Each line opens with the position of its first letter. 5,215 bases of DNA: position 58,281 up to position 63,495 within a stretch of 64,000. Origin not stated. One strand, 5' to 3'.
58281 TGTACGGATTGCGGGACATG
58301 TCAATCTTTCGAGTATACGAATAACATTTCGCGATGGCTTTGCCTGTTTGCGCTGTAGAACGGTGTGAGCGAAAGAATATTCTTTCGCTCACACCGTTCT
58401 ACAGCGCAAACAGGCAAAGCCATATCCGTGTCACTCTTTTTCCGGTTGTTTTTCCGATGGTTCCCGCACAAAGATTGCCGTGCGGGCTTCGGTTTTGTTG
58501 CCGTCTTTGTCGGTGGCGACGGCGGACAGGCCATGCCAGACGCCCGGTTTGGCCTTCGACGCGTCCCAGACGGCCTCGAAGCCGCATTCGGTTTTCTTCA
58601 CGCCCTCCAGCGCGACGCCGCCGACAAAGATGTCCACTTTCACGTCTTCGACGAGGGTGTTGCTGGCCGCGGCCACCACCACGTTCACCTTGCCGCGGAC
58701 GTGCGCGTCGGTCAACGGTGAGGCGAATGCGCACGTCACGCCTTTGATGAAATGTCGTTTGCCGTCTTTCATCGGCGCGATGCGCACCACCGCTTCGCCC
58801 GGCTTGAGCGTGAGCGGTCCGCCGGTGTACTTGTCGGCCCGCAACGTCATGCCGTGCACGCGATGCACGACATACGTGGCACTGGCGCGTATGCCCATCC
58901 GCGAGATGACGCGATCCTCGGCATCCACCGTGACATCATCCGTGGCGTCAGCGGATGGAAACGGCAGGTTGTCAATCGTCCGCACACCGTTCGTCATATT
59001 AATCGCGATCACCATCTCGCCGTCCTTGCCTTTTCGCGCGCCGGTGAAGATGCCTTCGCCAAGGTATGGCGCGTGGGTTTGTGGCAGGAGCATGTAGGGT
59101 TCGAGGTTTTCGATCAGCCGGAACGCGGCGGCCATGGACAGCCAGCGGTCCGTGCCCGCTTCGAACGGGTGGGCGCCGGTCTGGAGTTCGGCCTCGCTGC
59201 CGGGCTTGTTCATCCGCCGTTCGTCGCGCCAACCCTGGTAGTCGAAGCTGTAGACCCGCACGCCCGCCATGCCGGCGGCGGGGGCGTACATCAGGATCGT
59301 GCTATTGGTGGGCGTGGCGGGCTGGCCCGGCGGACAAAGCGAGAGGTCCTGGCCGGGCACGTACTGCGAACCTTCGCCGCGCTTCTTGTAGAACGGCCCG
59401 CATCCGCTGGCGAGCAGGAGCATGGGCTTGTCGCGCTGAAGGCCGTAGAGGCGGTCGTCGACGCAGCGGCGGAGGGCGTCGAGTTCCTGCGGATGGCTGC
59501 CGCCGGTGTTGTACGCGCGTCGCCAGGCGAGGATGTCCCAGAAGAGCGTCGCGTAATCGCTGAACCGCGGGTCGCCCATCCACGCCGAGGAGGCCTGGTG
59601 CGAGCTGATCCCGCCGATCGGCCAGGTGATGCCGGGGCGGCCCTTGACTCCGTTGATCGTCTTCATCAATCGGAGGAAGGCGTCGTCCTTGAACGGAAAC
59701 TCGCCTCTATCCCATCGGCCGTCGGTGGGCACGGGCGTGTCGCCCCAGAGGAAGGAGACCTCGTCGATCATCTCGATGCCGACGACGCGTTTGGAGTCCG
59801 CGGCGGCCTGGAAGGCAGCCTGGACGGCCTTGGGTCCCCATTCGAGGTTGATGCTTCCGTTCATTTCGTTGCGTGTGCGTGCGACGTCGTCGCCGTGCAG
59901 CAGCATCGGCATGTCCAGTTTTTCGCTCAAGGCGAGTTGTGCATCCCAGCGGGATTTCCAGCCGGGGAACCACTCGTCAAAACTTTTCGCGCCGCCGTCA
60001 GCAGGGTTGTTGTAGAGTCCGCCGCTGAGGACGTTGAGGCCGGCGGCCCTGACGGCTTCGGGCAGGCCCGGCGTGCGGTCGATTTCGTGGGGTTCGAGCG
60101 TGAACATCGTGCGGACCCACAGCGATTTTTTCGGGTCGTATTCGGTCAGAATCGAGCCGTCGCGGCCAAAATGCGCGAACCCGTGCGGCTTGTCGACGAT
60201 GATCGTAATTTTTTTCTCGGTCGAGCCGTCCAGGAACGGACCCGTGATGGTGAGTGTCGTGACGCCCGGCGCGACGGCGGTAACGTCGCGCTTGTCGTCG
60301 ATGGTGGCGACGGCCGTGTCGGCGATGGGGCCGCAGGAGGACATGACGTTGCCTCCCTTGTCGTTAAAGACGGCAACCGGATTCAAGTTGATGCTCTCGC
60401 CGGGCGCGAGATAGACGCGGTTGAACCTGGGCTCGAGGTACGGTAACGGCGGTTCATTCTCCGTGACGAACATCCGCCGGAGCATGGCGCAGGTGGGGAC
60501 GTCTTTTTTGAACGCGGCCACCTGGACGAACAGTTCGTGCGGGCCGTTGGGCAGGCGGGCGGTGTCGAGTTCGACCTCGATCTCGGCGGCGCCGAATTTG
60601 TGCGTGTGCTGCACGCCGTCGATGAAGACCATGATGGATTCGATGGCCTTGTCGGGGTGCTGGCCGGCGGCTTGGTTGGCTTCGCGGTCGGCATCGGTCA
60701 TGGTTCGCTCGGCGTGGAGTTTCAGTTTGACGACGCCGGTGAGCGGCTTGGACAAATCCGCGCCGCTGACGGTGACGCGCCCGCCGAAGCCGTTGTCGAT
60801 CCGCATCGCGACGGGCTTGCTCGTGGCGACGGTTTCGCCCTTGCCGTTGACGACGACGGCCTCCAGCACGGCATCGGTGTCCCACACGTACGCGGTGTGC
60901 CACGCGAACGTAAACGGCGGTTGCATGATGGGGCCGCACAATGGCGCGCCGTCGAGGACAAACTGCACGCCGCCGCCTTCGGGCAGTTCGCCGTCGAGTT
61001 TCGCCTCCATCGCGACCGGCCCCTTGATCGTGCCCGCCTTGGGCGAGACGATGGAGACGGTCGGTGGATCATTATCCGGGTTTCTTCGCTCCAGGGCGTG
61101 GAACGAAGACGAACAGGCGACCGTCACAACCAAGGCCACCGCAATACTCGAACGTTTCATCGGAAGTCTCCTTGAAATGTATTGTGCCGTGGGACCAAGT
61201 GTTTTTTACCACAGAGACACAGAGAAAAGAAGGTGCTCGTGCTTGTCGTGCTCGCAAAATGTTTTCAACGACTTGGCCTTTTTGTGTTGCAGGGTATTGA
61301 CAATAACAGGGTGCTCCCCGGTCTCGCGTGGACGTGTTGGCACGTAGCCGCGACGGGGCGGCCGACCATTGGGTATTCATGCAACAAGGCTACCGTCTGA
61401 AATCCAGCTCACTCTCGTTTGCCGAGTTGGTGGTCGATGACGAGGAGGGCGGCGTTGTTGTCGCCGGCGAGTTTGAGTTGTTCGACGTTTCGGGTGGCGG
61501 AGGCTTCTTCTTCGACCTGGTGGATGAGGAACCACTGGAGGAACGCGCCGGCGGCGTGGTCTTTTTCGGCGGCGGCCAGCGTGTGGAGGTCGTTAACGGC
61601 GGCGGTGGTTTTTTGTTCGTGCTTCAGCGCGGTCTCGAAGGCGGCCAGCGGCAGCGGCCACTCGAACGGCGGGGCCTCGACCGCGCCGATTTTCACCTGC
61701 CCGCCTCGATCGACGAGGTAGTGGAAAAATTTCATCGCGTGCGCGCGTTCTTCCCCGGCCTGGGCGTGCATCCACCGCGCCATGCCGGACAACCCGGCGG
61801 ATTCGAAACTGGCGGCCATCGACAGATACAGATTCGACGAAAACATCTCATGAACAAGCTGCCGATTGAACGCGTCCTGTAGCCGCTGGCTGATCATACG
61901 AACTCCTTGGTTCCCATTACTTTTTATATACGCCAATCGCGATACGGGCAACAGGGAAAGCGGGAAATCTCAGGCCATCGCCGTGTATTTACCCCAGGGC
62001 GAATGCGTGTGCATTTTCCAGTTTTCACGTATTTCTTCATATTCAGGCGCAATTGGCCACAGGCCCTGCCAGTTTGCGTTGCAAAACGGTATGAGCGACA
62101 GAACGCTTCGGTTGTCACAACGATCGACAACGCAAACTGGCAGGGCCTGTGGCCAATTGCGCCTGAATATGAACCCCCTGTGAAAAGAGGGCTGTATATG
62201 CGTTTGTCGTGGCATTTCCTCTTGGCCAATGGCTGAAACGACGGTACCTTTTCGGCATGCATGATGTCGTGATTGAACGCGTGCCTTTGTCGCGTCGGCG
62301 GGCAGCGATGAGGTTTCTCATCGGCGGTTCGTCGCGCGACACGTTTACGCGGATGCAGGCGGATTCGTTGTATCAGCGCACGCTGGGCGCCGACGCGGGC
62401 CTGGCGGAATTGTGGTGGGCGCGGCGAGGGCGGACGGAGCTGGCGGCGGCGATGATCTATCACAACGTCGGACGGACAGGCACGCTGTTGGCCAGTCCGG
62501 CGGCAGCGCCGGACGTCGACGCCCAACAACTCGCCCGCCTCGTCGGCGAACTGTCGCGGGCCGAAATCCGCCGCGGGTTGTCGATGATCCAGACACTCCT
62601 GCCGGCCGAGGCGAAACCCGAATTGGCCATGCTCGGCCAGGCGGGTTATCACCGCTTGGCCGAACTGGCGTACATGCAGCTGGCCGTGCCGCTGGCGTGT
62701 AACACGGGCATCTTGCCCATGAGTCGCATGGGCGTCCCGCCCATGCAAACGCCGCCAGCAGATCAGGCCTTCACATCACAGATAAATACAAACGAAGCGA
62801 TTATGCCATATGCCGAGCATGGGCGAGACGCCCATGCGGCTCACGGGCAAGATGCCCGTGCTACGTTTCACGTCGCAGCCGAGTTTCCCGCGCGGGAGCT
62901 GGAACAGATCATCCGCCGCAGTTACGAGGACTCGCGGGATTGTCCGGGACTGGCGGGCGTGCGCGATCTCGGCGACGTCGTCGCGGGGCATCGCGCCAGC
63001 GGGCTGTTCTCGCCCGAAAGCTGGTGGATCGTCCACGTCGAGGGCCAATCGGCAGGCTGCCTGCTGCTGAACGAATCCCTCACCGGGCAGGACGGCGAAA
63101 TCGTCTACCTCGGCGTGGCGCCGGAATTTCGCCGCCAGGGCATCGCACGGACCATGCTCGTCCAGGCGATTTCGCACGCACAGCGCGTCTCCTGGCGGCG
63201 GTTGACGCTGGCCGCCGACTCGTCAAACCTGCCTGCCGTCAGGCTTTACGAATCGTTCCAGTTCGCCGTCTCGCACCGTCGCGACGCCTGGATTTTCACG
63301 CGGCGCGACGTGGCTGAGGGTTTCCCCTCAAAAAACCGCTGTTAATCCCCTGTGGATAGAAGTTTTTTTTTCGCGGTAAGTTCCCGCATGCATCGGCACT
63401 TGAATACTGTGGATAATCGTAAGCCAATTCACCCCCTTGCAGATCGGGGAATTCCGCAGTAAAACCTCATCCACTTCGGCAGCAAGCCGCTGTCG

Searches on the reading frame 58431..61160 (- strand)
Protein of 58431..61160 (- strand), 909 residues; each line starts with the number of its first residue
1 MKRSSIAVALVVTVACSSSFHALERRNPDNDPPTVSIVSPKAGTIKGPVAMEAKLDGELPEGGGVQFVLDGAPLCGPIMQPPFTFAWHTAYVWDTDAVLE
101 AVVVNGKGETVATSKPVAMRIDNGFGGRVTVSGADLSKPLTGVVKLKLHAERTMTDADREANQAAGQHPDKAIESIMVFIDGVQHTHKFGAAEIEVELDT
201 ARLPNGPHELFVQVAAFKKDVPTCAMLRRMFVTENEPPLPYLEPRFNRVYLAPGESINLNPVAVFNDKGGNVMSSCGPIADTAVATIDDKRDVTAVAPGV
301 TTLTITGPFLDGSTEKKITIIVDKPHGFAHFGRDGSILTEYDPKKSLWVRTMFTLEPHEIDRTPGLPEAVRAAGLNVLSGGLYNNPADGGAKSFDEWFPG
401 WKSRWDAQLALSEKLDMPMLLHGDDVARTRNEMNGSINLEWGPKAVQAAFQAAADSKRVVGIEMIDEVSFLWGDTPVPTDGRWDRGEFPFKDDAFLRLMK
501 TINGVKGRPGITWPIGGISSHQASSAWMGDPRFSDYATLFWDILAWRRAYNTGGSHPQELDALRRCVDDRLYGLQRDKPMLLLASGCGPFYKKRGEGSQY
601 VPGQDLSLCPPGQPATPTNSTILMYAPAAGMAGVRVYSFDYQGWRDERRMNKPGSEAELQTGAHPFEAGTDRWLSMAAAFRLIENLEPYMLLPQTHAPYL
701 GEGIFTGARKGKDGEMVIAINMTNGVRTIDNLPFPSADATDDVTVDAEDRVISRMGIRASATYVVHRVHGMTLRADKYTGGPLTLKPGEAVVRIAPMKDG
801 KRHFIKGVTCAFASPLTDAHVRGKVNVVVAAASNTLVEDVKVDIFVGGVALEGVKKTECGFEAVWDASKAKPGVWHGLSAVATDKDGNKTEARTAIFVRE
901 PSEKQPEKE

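Call 12: search_protein_families(library=pfam, proteins=[window:58431-61160:-])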
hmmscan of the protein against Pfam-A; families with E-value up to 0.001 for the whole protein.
window:58431-61160:- (909 aa): 1 family
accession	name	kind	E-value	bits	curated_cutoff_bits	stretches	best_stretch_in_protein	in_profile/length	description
PF17957.7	Big_7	-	4.8e-08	34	24.1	0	33-91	1-60/70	Bacterial Ig domain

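Call 23: find_encoding_contigs(protein=window:58431-61160:-, flank=10000, max_places=4)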
Protein window:58431-61160:- (909 aa): no gene with exactly this product is on record in the collection.

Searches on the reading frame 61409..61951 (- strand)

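Call 60: search_protein_families(library=pfam, proteins=[window:61409-61951:-], max_evalue=0.00001)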
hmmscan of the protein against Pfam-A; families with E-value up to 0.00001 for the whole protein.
window:61409-61951:- (180 aa): 1 family
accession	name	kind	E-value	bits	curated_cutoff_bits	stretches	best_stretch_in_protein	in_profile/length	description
PF00210.30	Ferritin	-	4.4e-38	130.8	24.5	1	26-161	2-141/142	Ferritin-like domain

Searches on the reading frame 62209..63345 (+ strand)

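Call 60: search_protein_families(library=pfam, proteins=[window:62209-63345:+], max_evalue=0.00001)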
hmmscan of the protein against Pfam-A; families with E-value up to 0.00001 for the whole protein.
window:62209-63345:+ (378 aa): 4 families
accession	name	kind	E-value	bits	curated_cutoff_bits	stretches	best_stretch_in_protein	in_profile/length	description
PF00583.31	Acetyltransf_1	-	2.9e-13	50.6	20.7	1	268-351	31-115/116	Acetyltransferase (GNAT) family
PF13508.13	Acetyltransf_7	-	8.6e-10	39.3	27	1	270-353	3-83/84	Acetyltransferase (GNAT) domain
PF08445.16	FR47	-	2.2e-07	31.2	22.1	1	287-355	13-80/86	FR47-like protein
PF13673.13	Acetyltransf_10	-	3.1e-06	27.6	23.6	1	273-355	34-110/128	Acetyltransferase (GNAT) domain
